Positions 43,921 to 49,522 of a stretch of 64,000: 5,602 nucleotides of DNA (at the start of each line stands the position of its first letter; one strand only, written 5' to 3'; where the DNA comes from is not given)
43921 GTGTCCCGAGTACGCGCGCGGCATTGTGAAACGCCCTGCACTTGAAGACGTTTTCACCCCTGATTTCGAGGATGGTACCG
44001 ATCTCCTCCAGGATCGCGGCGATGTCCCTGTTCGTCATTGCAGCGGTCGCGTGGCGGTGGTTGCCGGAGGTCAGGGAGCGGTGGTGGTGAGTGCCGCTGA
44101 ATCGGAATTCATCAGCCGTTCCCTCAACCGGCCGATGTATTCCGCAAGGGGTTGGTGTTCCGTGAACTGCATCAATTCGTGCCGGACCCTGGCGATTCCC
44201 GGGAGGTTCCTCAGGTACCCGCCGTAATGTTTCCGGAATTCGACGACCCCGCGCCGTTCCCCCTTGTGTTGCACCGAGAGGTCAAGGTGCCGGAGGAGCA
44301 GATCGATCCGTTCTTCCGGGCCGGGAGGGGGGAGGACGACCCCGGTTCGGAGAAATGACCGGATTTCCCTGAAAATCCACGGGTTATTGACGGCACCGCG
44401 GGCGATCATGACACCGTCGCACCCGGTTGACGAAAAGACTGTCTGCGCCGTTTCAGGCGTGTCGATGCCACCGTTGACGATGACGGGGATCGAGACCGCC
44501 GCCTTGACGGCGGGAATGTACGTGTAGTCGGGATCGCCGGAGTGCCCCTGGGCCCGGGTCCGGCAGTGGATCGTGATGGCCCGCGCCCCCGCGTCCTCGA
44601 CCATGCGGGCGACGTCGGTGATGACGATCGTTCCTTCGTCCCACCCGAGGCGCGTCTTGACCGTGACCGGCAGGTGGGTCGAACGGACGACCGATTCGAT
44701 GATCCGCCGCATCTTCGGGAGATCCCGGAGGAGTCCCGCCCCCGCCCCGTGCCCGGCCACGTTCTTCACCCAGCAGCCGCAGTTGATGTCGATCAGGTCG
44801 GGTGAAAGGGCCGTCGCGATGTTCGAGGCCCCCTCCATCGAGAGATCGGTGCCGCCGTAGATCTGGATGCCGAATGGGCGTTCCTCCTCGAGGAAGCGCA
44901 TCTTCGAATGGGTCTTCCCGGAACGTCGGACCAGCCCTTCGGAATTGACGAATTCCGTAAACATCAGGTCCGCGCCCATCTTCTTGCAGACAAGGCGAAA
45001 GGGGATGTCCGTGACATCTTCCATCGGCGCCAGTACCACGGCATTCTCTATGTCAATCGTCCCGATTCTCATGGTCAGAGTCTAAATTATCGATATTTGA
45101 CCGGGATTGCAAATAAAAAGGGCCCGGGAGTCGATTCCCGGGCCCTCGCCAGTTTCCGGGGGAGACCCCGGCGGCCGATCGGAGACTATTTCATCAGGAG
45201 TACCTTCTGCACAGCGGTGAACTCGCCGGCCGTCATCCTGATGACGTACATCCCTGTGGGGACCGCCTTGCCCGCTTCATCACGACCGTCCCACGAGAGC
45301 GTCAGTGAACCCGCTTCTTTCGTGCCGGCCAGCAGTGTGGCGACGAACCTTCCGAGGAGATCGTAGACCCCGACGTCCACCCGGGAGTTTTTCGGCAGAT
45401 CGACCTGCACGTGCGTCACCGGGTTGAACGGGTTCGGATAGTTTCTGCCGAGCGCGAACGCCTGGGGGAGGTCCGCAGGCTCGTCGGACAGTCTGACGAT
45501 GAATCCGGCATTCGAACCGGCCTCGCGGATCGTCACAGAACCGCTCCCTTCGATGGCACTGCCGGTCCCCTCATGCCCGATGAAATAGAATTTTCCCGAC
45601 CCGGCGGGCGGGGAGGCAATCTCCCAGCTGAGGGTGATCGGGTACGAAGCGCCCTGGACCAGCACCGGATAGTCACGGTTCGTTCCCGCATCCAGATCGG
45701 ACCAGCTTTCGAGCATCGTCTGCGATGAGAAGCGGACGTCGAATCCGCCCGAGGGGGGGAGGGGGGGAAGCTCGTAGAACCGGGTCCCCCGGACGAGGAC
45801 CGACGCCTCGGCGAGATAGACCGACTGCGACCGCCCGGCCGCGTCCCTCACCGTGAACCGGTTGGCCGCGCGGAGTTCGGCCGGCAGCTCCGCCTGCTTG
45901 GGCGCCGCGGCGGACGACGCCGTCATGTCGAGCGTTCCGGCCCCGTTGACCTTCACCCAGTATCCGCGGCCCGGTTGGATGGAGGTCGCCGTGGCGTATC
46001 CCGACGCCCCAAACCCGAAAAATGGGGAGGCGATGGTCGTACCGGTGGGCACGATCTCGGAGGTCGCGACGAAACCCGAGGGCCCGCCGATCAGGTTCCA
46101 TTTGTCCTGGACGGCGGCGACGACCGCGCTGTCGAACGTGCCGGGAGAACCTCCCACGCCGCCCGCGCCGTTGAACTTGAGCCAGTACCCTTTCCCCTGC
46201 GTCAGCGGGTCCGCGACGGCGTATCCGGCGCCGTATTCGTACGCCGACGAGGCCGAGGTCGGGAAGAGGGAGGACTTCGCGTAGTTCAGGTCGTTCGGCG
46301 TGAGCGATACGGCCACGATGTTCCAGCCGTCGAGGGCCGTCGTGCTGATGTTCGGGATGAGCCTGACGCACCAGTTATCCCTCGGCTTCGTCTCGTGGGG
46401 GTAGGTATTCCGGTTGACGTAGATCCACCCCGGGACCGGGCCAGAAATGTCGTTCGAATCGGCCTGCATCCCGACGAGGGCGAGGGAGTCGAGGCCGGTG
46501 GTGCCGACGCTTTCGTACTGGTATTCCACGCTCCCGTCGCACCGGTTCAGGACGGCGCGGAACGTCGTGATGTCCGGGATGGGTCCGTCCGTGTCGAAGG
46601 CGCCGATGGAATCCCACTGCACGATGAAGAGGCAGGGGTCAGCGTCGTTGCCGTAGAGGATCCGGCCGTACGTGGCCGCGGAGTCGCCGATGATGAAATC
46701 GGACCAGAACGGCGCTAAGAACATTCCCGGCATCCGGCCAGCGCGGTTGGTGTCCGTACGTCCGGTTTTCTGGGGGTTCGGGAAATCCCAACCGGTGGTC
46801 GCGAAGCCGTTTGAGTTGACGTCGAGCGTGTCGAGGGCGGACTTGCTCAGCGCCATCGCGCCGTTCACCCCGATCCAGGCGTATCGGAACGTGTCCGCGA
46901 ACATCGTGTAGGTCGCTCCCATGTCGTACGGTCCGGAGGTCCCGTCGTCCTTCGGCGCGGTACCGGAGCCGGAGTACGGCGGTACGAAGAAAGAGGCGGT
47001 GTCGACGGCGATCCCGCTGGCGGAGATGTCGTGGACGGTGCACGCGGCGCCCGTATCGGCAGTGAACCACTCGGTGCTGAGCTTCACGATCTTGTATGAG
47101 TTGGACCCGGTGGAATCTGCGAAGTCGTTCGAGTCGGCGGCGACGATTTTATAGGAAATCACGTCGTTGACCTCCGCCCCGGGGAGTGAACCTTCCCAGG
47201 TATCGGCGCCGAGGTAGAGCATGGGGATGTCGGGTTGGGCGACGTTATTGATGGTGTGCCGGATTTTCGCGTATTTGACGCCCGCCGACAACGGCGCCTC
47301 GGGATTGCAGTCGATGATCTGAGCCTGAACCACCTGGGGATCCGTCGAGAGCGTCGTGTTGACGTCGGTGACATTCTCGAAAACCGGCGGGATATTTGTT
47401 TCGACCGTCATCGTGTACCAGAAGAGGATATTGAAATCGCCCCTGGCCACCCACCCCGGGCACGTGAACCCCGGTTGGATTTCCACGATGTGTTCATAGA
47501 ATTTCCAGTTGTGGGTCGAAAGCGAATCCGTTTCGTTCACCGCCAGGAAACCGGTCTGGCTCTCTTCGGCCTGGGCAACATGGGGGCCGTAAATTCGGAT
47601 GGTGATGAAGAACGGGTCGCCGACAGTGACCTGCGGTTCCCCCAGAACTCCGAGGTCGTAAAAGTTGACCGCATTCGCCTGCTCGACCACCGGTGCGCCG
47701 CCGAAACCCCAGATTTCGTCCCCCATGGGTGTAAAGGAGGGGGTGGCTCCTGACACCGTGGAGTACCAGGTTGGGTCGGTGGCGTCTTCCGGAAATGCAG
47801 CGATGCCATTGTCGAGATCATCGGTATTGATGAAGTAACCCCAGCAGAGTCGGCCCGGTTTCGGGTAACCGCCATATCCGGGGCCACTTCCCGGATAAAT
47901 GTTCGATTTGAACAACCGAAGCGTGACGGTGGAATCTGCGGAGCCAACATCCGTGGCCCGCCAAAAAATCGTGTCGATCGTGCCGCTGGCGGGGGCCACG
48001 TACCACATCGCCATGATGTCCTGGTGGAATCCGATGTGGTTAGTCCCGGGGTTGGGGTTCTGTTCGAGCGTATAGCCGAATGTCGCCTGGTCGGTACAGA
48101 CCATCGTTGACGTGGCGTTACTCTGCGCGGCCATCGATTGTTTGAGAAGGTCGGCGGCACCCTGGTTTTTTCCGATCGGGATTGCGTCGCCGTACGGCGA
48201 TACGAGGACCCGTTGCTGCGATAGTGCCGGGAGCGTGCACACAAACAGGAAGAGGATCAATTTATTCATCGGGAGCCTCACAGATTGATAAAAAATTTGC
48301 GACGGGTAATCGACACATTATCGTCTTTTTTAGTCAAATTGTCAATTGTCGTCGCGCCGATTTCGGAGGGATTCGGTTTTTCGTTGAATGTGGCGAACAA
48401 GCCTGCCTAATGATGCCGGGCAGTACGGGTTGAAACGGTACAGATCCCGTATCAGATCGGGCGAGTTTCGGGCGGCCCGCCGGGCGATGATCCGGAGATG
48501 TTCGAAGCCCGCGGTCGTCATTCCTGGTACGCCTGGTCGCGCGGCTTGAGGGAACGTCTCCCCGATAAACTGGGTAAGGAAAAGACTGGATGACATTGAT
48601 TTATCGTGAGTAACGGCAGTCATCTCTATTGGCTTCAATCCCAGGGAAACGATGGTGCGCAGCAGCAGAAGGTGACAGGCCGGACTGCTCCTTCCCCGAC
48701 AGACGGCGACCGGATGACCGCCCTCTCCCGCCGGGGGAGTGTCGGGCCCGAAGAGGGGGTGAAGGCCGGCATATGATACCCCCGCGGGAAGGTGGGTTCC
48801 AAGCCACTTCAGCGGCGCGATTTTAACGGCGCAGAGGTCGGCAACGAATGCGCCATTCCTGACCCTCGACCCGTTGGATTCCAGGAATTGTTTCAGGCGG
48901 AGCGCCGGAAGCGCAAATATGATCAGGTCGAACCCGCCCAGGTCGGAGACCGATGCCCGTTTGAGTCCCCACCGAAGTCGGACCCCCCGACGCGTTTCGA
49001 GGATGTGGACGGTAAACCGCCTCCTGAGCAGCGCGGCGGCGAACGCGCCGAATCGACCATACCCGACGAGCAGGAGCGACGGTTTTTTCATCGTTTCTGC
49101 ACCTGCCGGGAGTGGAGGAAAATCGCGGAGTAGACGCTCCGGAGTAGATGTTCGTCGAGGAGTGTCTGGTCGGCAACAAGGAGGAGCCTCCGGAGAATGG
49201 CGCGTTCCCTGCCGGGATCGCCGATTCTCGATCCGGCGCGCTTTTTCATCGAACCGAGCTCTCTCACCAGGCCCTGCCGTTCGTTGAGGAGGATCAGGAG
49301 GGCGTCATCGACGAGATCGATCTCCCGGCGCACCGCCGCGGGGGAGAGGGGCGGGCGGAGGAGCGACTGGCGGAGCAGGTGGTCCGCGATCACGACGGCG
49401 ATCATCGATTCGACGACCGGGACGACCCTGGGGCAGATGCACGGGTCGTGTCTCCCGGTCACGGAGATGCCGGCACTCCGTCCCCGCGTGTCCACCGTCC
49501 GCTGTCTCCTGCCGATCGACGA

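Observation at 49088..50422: Chorismate synthase::chorismate mutase (AroC-AroQ) fusion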

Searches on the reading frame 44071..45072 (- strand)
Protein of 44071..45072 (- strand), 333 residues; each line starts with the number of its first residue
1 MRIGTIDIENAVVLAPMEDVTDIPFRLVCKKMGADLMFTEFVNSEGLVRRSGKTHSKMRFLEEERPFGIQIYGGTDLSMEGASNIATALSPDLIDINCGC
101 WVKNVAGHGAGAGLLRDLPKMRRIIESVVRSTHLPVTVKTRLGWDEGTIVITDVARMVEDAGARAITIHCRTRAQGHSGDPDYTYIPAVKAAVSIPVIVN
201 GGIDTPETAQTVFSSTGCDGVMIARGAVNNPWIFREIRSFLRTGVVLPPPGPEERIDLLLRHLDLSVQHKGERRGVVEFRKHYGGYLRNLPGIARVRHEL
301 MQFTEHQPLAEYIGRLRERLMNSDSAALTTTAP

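Call 65: search_protein_families(library=pfam, proteins=[window:44071-45072:-], max_evalue=0.001)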
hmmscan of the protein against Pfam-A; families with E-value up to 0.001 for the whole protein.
window:44071-45072:- (333 aa): 4 families
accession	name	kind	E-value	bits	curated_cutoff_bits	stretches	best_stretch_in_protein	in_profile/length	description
PF01207.24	Dus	-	2.3e-80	270.4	20.4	1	14-307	2-296/311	Dihydrouridine synthase (Dus)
PF00977.27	His_biosynth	-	1.2e-06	28.6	23.6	1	153-239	33-117/228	Histidine biosynthesis protein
PF05690.20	ThiG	-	0.00012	21.9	23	1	154-224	136-204/247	Thiazole biosynthesis protein ThiG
PF03060.21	NMO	-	0.00033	20.6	28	1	153-224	147-222/331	Nitronate monooxygenase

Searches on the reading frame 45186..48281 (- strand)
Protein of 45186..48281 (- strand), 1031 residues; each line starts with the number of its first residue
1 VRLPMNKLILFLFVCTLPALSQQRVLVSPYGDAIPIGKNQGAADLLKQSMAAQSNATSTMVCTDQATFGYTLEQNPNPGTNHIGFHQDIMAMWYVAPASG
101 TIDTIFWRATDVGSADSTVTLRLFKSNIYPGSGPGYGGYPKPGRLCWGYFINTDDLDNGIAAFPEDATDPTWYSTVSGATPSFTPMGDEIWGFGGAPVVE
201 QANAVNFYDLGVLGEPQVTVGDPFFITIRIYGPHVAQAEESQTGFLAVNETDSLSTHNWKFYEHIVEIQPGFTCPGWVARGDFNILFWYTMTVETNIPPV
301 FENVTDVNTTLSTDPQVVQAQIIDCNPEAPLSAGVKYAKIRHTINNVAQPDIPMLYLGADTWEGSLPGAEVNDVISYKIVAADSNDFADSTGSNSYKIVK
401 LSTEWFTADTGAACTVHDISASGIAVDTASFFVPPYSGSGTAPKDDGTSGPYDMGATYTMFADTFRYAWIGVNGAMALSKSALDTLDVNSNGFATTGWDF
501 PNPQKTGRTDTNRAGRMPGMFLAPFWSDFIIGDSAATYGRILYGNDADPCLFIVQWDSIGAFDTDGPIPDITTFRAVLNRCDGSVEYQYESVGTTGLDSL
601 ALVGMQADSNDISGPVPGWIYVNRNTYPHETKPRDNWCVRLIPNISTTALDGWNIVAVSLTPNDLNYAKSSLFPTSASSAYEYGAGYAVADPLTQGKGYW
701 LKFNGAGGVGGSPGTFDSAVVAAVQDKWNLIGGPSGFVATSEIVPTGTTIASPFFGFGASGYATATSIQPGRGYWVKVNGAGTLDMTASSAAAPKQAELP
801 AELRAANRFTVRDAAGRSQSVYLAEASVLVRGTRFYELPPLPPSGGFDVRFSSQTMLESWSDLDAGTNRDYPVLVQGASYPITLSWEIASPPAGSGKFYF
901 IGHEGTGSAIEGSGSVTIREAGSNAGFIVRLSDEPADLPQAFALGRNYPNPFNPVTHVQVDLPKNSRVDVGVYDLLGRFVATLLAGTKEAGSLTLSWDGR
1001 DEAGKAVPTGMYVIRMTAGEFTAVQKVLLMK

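Call 65: search_protein_families(library=pfam, proteins=[window:45186-48281:-], max_evalue=0.001)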
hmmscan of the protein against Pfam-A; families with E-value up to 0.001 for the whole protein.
window:45186-48281:- (1031 aa): 2 families
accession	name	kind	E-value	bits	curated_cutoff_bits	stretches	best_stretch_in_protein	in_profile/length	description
PF13860.13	FlgD_ig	-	2.9e-11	43.6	27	1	958-1018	14-75/79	FlgD Ig-like domain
PF18962.6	Por_Secre_tail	-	3.4e-05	24.5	27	1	948-1027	2-73/75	Secretion system C-terminal sorting domain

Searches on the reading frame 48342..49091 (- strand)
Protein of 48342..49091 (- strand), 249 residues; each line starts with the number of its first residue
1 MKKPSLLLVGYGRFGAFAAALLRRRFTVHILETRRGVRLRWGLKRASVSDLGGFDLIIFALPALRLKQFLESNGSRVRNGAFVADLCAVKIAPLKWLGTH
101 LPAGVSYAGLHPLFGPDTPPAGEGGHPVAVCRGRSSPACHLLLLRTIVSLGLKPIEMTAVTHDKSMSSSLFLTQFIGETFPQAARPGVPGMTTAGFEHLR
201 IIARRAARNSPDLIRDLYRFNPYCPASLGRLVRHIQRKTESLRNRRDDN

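Call 3: search_protein_families(library=pfam, proteins=[window:48342-49091:-], max_evalue=0.01)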
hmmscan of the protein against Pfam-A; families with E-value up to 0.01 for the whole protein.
window:48342-49091:- (249 aa): 1 family
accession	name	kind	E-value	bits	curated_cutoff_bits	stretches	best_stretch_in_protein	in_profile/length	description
PF02153.23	PDH_N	-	1.1e-06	28.7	26.5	1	36-117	27-108/154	Prephenate dehydrogenase, nucleotide-binding domain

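Call 4: search_protein_families(library=ncbifam, proteins=[window:48342-49091:-], max_evalue=0.01)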
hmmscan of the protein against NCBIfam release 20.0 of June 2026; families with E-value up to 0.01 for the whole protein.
window:48342-49091:- (249 aa): 8 families
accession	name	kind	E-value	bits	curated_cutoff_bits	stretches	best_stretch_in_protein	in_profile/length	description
NF006409.0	PRK08655.1-3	equivalog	4.5e-13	49.4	310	1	47-245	51-251/290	prephenate dehydrogenase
NF008400.0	PRK11199.1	equivalog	3.2e-11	42.8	273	1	7-172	103-255/374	bifunctional chorismate mutase/prephenate dehydrogenase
NF006411.0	PRK08655.1-5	equivalog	1.7e-06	27.1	464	1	41-175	44-179/443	prephenate dehydrogenase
NF006408.0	PRK08655.1-2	equivalog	2.2e-06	26.7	422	1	54-175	65-183/441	prephenate dehydrogenase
NF005032.0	PRK06444.1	equivalog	3.7e-05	23.4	293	1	108-235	73-192/197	prephenate dehydrogenase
NF006407.0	PRK08655.1-1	equivalog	0.00063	18.7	834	1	55-175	60-179/439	prephenate dehydrogenase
NF005694.0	PRK07502.1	equivalog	0.0012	18.2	409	1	51-117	64-130/310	prephenate/arogenate dehydrogenase family protein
NF006410.0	PRK08655.1-4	equivalog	0.0031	16.4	498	1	55-119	64-128/446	prephenate dehydrogenase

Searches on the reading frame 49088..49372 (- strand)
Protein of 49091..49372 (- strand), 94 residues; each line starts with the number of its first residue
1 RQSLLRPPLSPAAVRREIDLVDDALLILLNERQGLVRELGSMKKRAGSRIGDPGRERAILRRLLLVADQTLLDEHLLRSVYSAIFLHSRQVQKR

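Call 4: search_protein_families(library=ncbifam, proteins=[window:49088-49360:-], max_evalue=0.01)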
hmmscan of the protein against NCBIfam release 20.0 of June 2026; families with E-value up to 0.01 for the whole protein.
window:49088-49360:- (90 aa): 23 families
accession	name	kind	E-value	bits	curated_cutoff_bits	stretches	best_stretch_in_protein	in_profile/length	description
TIGR01791.2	CM_archaeal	equivalog_domain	1.5e-13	50.6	66.95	1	9-89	3-83/83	chorismate mutase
NF004925.0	PRK06285.1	equivalog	7.8e-12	45.1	77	1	9-89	11-91/99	chorismate mutase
TIGR01805.1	CM_mono_grmpos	equivalog_domain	1e-11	44.9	71.2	1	10-88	4-81/81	chorismate mutase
TIGR01807.1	CM_P2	equivalog_domain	8.6e-11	42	69.55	1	9-80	3-75/76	chorismate mutase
NF009239.0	PRK12595.1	equivalog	1.8e-10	40.3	279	1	9-89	8-87/360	bifunctional 3-deoxy-7-phosphoheptulonate synthase/chorismate mutase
NF008400.0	PRK11199.1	equivalog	4.6e-10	39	273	1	9-86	7-84/374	bifunctional chorismate mutase/prephenate dehydrogenase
TIGR01797.1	CM_P_1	equivalog_domain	3.2e-09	36.8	73.7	1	9-88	3-82/83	chorismate mutase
TIGR01801.1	CM_A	equivalog_domain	4.5e-09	36.5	106.35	1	10-89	9-87/102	chorismate mutase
TIGR01799.1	CM_T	equivalog_domain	2.8e-08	33.8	95.9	1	9-73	3-67/83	chorismate mutase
NF006691.0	PRK09239.1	equivalog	6.9e-08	32.6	120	1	9-75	14-80/108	chorismate mutase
NF007910.0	PRK10622.1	equivalog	8.1e-08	31.6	577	1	9-84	9-84/386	bifunctional chorismate mutase/prephenate dehydratase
TIGR01795.1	CM_mono_cladeE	equivalog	7.5e-07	29.7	107.55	1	8-72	6-70/94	chorismate mutase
NF004695.0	PRK06034.1-1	equivalog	1.2e-06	28.2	311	1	8-66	14-74/267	hypothetical protein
TIGR01803.1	CM-like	subfamily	5.1e-06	26.5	73.35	1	8-81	2-75/82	chorismate mutase family protein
TIGR01808.1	CM_M_hiGC-arch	equivalog_domain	1.8e-05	24.8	52.15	1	10-74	5-70/74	chorismate mutase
NF005475.0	PRK07075.1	equivalog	7.3e-05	22.8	126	1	9-83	15-88/105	isochorismate lyase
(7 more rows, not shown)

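Call 8: search_solved_structures(query=window:49088-49360:-, max_evalue=0.01, show_alignments=3)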
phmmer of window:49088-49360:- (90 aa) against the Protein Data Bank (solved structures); distinct sequences matched with E-value up to 0.01: 9.
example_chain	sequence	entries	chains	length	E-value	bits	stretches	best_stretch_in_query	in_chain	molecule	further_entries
2d8d_A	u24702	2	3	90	4.2e-06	30.4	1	9-89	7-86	phospho-2-dehydro-3-deoxyheptonate aldolase/chorismate mutase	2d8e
1ecm_A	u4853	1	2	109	9.8e-06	29.2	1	8-83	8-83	ENDO-OXABICYCLIC TRANSITION STATE ANALOGUE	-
5vht_A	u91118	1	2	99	1.3e-05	28.8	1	8-78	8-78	Chorismate Mutase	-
5gmu_A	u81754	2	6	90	3.2e-05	27.6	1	10-86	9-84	Protein AroA(G)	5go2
3nvt_A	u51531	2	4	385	5.1e-05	27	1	10-88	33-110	3-deoxy-D-arabino-heptulosonate 7-phosphate synthase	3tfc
2gtv_X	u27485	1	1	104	6.1e-05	26.7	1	9-89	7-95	chorismate mutase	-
5j6f_A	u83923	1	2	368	0.00012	25.7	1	10-84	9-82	3-deoxy-D-arabino-heptulosonate 7-phosphate synthase, chorismate mutase-isozyme 3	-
1ybz_A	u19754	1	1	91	0.00034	24.3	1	9-59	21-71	chorismate mutase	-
6al9_A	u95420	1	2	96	0.0017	22.1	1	10-89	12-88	Chorismate mutase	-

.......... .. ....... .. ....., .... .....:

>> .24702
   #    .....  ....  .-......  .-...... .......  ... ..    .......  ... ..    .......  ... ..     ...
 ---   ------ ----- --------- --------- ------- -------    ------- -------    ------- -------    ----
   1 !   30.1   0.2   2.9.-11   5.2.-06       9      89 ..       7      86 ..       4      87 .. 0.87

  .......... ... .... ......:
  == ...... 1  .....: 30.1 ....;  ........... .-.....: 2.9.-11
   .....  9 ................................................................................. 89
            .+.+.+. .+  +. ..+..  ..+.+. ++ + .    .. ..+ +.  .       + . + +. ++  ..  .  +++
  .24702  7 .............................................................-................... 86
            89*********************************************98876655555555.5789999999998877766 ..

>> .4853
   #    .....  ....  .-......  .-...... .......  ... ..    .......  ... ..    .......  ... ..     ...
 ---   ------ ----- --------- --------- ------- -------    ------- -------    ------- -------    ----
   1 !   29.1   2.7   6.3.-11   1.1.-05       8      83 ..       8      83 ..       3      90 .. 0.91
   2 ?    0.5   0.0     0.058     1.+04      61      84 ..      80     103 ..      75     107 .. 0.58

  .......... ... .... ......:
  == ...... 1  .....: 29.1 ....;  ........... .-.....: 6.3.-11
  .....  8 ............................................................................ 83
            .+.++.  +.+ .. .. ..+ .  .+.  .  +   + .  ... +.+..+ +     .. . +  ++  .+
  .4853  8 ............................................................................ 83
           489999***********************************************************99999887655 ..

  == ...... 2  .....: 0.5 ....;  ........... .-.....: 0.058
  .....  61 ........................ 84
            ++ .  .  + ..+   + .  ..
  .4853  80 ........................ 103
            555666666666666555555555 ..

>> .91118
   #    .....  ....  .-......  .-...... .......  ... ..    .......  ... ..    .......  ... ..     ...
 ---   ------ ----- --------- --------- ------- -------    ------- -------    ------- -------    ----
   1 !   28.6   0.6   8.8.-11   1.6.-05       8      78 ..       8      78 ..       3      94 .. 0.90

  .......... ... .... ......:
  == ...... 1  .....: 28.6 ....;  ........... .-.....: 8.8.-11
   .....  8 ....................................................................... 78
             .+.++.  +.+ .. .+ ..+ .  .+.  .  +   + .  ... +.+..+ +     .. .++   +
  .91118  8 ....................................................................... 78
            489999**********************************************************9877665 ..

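Call 22: find_homologous_proteins(query=window:49091-49372:-, max_evalue=0.001)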
Query seq(94 aa): 19 candidates shared short words with the query, none scored E <= 0.001.
